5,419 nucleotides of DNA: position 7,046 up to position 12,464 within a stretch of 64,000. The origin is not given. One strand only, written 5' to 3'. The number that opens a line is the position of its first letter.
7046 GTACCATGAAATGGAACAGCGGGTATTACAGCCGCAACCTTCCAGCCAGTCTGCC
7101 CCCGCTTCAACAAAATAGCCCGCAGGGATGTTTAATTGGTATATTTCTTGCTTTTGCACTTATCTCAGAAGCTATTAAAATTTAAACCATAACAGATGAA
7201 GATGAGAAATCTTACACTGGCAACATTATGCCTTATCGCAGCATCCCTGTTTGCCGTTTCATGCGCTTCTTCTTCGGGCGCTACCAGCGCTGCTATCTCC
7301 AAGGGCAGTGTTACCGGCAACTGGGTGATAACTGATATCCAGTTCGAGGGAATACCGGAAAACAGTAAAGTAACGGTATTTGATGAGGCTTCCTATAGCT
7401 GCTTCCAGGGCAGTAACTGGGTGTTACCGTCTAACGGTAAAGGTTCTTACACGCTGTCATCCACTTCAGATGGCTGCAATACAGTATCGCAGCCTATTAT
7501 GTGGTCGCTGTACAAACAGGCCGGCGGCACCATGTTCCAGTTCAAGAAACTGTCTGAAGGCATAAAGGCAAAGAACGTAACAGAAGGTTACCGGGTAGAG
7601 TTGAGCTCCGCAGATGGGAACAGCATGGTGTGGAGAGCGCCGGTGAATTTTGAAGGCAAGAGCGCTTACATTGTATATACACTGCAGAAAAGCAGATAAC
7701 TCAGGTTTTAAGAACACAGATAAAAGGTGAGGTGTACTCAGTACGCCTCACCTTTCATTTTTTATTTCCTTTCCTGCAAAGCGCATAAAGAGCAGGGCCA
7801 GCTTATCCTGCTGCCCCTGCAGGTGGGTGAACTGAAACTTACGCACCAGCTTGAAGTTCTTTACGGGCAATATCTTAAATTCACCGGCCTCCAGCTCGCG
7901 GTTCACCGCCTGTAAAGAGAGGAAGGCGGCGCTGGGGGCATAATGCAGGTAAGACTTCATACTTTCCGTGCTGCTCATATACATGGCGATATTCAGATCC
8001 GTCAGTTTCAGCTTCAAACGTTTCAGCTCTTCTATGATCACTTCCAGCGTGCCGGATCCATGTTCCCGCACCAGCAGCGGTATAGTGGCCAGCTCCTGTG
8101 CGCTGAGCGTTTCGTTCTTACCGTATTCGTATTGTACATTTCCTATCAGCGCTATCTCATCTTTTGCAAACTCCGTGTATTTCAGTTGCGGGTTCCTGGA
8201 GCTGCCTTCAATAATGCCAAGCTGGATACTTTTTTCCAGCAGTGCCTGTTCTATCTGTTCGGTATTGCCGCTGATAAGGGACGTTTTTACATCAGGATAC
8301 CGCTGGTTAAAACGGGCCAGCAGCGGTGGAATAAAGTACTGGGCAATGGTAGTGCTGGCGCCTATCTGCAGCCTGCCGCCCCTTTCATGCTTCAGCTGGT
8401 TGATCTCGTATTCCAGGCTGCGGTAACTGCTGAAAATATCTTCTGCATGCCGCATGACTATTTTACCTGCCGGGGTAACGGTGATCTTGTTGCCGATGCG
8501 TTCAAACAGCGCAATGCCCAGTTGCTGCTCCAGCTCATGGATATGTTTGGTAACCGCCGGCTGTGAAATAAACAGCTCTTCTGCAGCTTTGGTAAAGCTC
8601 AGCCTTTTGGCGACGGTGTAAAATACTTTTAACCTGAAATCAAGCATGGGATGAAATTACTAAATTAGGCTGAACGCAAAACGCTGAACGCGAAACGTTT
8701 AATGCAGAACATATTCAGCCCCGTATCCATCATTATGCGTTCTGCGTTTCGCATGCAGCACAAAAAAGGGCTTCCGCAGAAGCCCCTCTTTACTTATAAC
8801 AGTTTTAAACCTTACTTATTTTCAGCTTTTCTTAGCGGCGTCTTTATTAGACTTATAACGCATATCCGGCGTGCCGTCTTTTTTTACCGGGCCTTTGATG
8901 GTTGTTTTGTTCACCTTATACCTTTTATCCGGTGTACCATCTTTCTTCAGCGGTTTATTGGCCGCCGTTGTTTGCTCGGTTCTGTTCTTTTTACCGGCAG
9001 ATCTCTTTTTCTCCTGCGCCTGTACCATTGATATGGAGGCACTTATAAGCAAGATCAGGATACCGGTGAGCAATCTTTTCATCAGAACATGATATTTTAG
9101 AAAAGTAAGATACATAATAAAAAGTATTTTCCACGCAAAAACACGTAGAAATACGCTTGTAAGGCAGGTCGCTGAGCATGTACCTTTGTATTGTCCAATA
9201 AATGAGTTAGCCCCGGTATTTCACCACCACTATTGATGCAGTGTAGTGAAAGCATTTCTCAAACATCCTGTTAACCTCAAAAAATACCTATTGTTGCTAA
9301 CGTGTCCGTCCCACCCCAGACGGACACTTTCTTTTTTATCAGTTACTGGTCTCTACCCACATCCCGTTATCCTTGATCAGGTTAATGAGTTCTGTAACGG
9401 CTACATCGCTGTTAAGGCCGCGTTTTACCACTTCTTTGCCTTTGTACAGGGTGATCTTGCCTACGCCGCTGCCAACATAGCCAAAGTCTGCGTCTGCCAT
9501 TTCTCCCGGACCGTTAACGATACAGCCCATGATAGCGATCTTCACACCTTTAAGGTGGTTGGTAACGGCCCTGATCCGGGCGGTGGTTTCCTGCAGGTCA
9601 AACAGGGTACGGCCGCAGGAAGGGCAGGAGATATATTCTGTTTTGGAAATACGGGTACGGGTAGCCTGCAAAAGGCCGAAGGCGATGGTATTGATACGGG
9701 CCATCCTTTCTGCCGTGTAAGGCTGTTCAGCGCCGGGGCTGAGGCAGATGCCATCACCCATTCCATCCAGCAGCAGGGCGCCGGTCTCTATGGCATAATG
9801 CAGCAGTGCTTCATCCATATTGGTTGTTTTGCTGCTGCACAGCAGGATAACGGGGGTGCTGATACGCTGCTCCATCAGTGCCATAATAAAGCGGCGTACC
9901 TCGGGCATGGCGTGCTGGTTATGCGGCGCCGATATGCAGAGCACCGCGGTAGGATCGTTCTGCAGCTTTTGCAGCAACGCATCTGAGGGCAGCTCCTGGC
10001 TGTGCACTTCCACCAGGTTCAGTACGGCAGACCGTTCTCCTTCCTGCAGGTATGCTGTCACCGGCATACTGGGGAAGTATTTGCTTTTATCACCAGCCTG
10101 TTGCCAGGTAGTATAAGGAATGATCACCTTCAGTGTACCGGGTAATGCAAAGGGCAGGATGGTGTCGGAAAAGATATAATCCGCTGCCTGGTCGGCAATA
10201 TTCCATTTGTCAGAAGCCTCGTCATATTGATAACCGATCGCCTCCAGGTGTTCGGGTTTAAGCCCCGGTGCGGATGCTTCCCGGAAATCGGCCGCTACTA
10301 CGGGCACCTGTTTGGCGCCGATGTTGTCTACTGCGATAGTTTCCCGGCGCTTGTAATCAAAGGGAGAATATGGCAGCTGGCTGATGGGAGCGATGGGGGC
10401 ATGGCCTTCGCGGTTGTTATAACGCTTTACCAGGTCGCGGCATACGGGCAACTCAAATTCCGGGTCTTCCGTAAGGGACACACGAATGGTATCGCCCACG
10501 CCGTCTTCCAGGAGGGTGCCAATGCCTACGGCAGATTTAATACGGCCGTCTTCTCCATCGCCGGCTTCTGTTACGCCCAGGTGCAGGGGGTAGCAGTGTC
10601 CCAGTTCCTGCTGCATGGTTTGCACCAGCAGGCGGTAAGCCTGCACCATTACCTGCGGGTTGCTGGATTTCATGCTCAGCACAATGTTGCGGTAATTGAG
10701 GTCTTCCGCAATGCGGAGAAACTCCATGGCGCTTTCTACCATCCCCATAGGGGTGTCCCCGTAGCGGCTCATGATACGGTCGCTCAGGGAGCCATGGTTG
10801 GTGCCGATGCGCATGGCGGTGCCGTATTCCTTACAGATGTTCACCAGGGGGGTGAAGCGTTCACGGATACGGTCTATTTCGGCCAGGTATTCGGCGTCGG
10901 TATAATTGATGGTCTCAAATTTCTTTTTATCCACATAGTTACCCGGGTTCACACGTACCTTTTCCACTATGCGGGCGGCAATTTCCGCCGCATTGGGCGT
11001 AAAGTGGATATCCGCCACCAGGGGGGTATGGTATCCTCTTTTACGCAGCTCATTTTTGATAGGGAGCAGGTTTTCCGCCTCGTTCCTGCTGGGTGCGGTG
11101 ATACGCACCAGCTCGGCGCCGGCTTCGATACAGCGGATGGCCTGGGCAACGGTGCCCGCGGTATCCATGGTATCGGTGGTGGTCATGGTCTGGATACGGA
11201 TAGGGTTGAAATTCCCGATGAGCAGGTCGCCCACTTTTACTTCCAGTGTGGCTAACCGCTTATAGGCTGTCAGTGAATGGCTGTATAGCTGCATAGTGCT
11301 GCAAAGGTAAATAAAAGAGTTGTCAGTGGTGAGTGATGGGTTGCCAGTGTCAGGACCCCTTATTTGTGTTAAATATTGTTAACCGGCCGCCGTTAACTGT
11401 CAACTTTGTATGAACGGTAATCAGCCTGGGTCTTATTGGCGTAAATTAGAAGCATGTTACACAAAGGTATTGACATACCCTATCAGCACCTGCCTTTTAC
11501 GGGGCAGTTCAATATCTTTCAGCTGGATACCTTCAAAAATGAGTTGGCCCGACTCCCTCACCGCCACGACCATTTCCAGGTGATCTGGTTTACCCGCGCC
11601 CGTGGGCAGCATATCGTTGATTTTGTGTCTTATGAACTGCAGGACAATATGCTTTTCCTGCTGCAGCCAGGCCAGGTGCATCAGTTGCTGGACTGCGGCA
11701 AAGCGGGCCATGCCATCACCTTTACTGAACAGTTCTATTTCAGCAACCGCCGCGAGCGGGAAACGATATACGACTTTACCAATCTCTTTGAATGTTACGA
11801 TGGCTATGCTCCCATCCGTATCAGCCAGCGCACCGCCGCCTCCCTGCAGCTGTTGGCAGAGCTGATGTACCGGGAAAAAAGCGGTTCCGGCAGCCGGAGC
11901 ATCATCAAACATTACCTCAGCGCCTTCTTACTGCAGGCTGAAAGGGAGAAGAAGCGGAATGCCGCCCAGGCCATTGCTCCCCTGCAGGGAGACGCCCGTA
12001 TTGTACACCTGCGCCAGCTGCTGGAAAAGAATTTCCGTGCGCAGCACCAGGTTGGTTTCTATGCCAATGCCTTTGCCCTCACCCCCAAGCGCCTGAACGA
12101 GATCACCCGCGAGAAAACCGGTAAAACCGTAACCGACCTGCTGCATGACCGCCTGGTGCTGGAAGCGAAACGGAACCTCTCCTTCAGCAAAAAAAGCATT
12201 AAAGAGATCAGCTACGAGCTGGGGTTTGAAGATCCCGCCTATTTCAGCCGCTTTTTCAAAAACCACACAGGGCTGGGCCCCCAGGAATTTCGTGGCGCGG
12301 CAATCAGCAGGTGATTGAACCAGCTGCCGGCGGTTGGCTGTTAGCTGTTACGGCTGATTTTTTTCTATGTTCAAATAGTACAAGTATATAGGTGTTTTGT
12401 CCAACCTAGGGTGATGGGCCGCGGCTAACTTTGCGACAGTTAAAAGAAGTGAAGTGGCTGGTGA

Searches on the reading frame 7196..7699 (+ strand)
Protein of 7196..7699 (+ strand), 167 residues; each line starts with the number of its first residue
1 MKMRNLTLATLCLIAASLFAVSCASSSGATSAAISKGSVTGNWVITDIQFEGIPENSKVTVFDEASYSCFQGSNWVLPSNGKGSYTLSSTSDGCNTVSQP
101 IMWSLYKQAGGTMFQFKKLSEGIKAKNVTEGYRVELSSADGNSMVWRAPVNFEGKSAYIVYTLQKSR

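Call 3: search_protein_families(library=pfam, proteins=[window:7196-7699:+], max_evalue=0.01)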
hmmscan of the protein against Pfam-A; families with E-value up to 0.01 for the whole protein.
window:7196-7699:+ (167 aa): 0 families

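Call 4: search_protein_families(library=ncbifam, proteins=[window:7196-7699:+], max_evalue=0.01)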
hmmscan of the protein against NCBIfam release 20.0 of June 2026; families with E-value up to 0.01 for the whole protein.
window:7196-7699:+ (167 aa): 0 families

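Call 52: find_homologous_proteins(query=window:7196-7699:+, max_evalue=1e-10)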
Query window:7196-7699:+ (167 aa): 63 proteins with E <= 1e-10 among 96 candidates.
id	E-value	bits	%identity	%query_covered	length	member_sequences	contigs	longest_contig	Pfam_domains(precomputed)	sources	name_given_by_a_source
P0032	4.0e-97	341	92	100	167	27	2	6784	-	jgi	-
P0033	3.8e-91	321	84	100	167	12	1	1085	-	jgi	-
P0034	2.0e-89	315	84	100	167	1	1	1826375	-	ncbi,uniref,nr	ncbi:hypothetical protein F0L74_04165 [Chitinophaga agrisoli]|uniref:Uncharacterized protein n=1 Tax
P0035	4.3e-88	311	84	99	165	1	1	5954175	-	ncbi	-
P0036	2.5e-87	309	84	100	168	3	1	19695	-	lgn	-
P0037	1.5e-86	306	82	100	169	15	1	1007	-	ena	-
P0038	7.5e-83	294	79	100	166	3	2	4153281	-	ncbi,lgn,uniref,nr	ncbi:lipocalin family protein [Chitinophaga japonensis]|uniref:Lipocalin-like protein n=1 Tax=Chitin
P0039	8.9e-73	261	72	98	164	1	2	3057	-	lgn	-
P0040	9.6e-72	258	70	98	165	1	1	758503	-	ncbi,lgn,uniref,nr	ncbi:lipocalin family protein [Chitinophaga sp. CF418]|uniref:lipocalin family protein n=1 Tax=Chiti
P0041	1.8e-71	257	70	98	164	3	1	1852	-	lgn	-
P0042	2.7e-71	257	69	98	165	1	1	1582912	-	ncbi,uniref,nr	ncbi:lipocalin family protein [Chitinophaga filiformis]|uniref:lipocalin family protein n=1 Tax=Chit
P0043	1.1e-70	255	67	98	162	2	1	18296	-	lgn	-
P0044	1.9e-70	254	69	98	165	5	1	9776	-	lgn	-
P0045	9.5e-70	252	68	98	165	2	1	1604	-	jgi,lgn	jgi:hypothetical protein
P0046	1.0e-69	252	69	98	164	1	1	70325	-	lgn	-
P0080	1.9e-52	195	57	98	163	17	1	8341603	-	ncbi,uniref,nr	ncbi:lipocalin family protein [Chitinophaga sp. HK235]|uniref:lipocalin family protein n=1 Tax=Chiti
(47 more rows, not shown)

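Call 53: find_encoding_contigs(protein=P0034, flank=6000, max_places=1)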
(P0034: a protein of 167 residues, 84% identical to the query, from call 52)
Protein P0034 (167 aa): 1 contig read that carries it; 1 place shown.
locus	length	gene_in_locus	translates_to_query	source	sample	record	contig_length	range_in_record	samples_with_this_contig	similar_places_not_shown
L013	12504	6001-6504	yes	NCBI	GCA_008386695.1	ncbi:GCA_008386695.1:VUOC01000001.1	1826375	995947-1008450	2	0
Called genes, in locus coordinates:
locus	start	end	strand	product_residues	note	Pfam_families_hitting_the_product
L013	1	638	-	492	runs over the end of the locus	PF13205:Big_5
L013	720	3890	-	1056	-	PF00580:UvrD-helicase, PF13245:AAA_19, PF01443:Viral_helicase1 (faint), PF13361:UvrD_C, PF13538:UvrD_C_2 (weak), PF12705:PDDEXK_1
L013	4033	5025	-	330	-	PF09982:LpxR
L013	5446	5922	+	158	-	-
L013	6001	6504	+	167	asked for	-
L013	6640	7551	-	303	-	PF00126:HTH_1, PF03466:LysR_substrate, PF12849:PBP_like_2 (weak)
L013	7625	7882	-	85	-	-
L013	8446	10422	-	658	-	PF04551:GcpE, PF26540:GcpE_C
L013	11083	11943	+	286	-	PF12833:HTH_18, PF00165:HTH_AraC (weak)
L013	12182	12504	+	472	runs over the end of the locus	PF02321:OEP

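Call 54: find_encoding_contigs(protein=P0042, flank=6000, max_places=1)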
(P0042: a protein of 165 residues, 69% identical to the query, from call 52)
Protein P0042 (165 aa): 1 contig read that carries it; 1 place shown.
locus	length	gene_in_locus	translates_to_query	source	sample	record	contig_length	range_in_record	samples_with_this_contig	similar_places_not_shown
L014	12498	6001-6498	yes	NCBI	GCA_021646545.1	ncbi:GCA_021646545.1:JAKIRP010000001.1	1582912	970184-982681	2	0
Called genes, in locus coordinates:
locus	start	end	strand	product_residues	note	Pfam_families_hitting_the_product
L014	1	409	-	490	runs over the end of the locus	PF13205:Big_5, PF09912:DUF2141 (faint), PF13620:CarboxypepD_reg (weak)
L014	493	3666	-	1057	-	PF00580:UvrD-helicase, PF13245:AAA_19, PF13538:UvrD_C_2 (faint), PF13361:UvrD_C, PF12705:PDDEXK_1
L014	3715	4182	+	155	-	-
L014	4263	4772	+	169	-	PF04542:Sigma70_r2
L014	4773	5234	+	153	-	-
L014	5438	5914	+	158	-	-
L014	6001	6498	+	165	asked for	-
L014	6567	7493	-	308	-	PF00126:HTH_1, PF03466:LysR_substrate, PF12849:PBP_like_2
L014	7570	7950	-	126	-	-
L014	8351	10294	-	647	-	PF04551:GcpE, PF26540:GcpE_C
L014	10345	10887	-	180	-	PF01327:Pep_deformylase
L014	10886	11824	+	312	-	PF12833:HTH_18, PF00165:HTH_AraC (weak)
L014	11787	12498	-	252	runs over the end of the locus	-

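Call 55: find_encoding_contigs(protein=P0080, flank=6000, max_places=1)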
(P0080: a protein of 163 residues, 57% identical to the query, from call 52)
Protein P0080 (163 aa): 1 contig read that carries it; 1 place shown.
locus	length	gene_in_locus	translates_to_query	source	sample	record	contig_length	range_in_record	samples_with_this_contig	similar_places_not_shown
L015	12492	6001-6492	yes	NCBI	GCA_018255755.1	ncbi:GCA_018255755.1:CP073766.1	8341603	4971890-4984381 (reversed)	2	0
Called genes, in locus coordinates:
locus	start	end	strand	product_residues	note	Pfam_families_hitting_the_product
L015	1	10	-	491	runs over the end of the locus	PF13205:Big_5, PF09912:DUF2141 (faint), PF13620:CarboxypepD_reg (weak), PF22904:NOMO1-like_2nd (faint), PF23193:NOMO_3rd (faint)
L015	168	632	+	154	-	PF10604:Polyketide_cyc2 (weak), PF03364:Polyketide_cyc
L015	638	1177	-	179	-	-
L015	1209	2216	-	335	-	PF09982:LpxR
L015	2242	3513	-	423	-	PF02550:AcetylCoA_hydro, PF13336:AcetylCoA_hyd_C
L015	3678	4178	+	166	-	PF13527:Acetyltransf_9, PF00583:Acetyltransf_1, PF13673:Acetyltransf_10, PF13508:Acetyltransf_7, PF08445:FR47 (weak)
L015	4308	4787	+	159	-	PF08281:Sigma70_r4_2 (weak), PF04545:Sigma70_r4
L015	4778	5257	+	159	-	-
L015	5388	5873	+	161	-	-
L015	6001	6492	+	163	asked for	-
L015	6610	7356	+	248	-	PF13483:Lactamase_B_3, PF00753:Lactamase_B (faint), PF12706:Lactamase_B_2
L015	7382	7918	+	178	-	PF13302:Acetyltransf_3, PF13523:Acetyltransf_8 (faint), PF00583:Acetyltransf_1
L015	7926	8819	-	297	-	PF00126:HTH_1, PF12849:PBP_like_2 (weak), PF03466:LysR_substrate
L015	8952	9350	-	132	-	-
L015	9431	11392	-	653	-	PF04551:GcpE, PF26540:GcpE_C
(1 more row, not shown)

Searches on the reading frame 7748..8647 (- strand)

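Call 3: search_protein_families(library=pfam, proteins=[window:7748-8647:-], max_evalue=0.01)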
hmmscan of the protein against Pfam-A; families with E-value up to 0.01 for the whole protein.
window:7748-8647:- (299 aa): 4 families
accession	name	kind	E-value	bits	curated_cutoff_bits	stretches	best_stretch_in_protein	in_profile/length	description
PF03466.25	LysR_substrate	-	9.7e-36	123.5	28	1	88-292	3-205/209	LysR substrate binding domain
PF00126.33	HTH_1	-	4.7e-22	78.1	26.6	1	5-62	3-60/60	Bacterial regulatory helix-turn-helix protein, lysR family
PF12849.12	PBP_like_2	-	3.6e-07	30.6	27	1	90-214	7-158/267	PBP superfamily domain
PF05043.19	Mga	-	0.00047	21.1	21.1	0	4-43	19-58/87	Mga helix-turn-helix domain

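Call 4: search_protein_families(library=ncbifam, proteins=[window:7748-8647:-], max_evalue=0.01)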
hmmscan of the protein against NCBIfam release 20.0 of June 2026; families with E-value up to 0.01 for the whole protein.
window:7748-8647:- (299 aa): 58 families (the best 25 are shown)
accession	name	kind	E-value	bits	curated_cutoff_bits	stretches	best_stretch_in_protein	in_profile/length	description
NF040786.1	LysR_Sec_metab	equivalog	3.1e-66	223.4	250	1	5-285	5-288/298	selenium metabolism-associated LysR family transcriptional regulator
NF040889.1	trans_reg_YeiE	equivalog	3e-47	161.2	480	1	6-279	8-273/288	DNA-binding transcriptional regulator YeiE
NF008095.0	PRK10837.1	subfamily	3.8e-45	154.3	281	1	5-277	7-272/290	LysR family transcriptional regulator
TIGR03339.1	phn_lysR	subfamily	7.2e-42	143.6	341.1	1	6-250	2-240/279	aminoethylphosphonate catabolism associated LysR family transcriptional regulator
NF047520.1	trans_act_CidR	equivalog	4.3e-39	134.4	415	1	5-189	5-189/292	cidABC operon transcriptional activator CidR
NF045990.1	TransRegCbbRRhodb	equivalog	9.4e-37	126.7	450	1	6-280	11-284/304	LysR family regulator CbbR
NF008416.0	PRK11242.1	equivalog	3.6e-34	118.5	277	1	2-196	2-197/300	transcriptional regulator CynR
NF058504.1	TransRegCcpCBac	equivalog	6e-31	107.9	400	1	6-168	6-167/287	transcriptional regulator CcpC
TIGR02424.1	TF_pcaQ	equivalog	6.7e-31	107.3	303.8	1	6-263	8-265/300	pca operon transcription factor PcaQ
NF008352.0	PRK11139.1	subfamily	3.1e-29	102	288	1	6-196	11-196/305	transcriptional regulator GcvA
NF008722.0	PRK11716.1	equivalog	3.5e-29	101.7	246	1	5-199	5-201/293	HTH-type transcriptional activator IlvY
NF009327.0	PRK12684.1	subfamily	2.5e-28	99.2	402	1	11-196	12-199/313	CysB family HTH-type transcriptional regulator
NF041036.1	decaheme_TF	subfamily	5.3e-28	98.3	210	1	6-289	6-290/301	multiheme cytochrome-associated LysR family transcriptional regulator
NF007491.0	PRK10086.1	equivalog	1.5e-27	96.3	316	1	5-185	21-196/313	DNA-binding transcriptional regulator DsdC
NF053705.1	TransRegGltCGpos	equivalog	2.7e-27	95.8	350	1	6-193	6-194/300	glutamate biosynthesis transcriptional regulator GltC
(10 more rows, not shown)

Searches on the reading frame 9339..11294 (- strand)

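Call 14: search_protein_families(library=pfam, proteins=[window:9339-11294:-], max_evalue=0.001)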
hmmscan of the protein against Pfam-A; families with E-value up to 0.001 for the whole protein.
window:9339-11294:- (651 aa): 1 family
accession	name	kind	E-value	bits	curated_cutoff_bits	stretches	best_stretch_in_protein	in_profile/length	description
PF04551.19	GcpE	-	1.7e-122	409.2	32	2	17-298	2-253/343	GcpE protein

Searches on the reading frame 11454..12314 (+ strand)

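Call 14: search_protein_families(library=pfam, proteins=[window:11454-12314:+], max_evalue=0.001)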
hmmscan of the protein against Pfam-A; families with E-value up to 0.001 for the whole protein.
window:11454-12314:+ (286 aa): 2 families
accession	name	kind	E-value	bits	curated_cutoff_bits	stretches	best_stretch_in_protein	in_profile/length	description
PF12833.13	HTH_18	-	4.3e-20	72.2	33.6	1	203-280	1-78/80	Helix-turn-helix domain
PF00165.29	HTH_AraC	-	1.1e-09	38.7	26.6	1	245-280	7-41/42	Bacterial regulatory helix-turn-helix proteins, AraC family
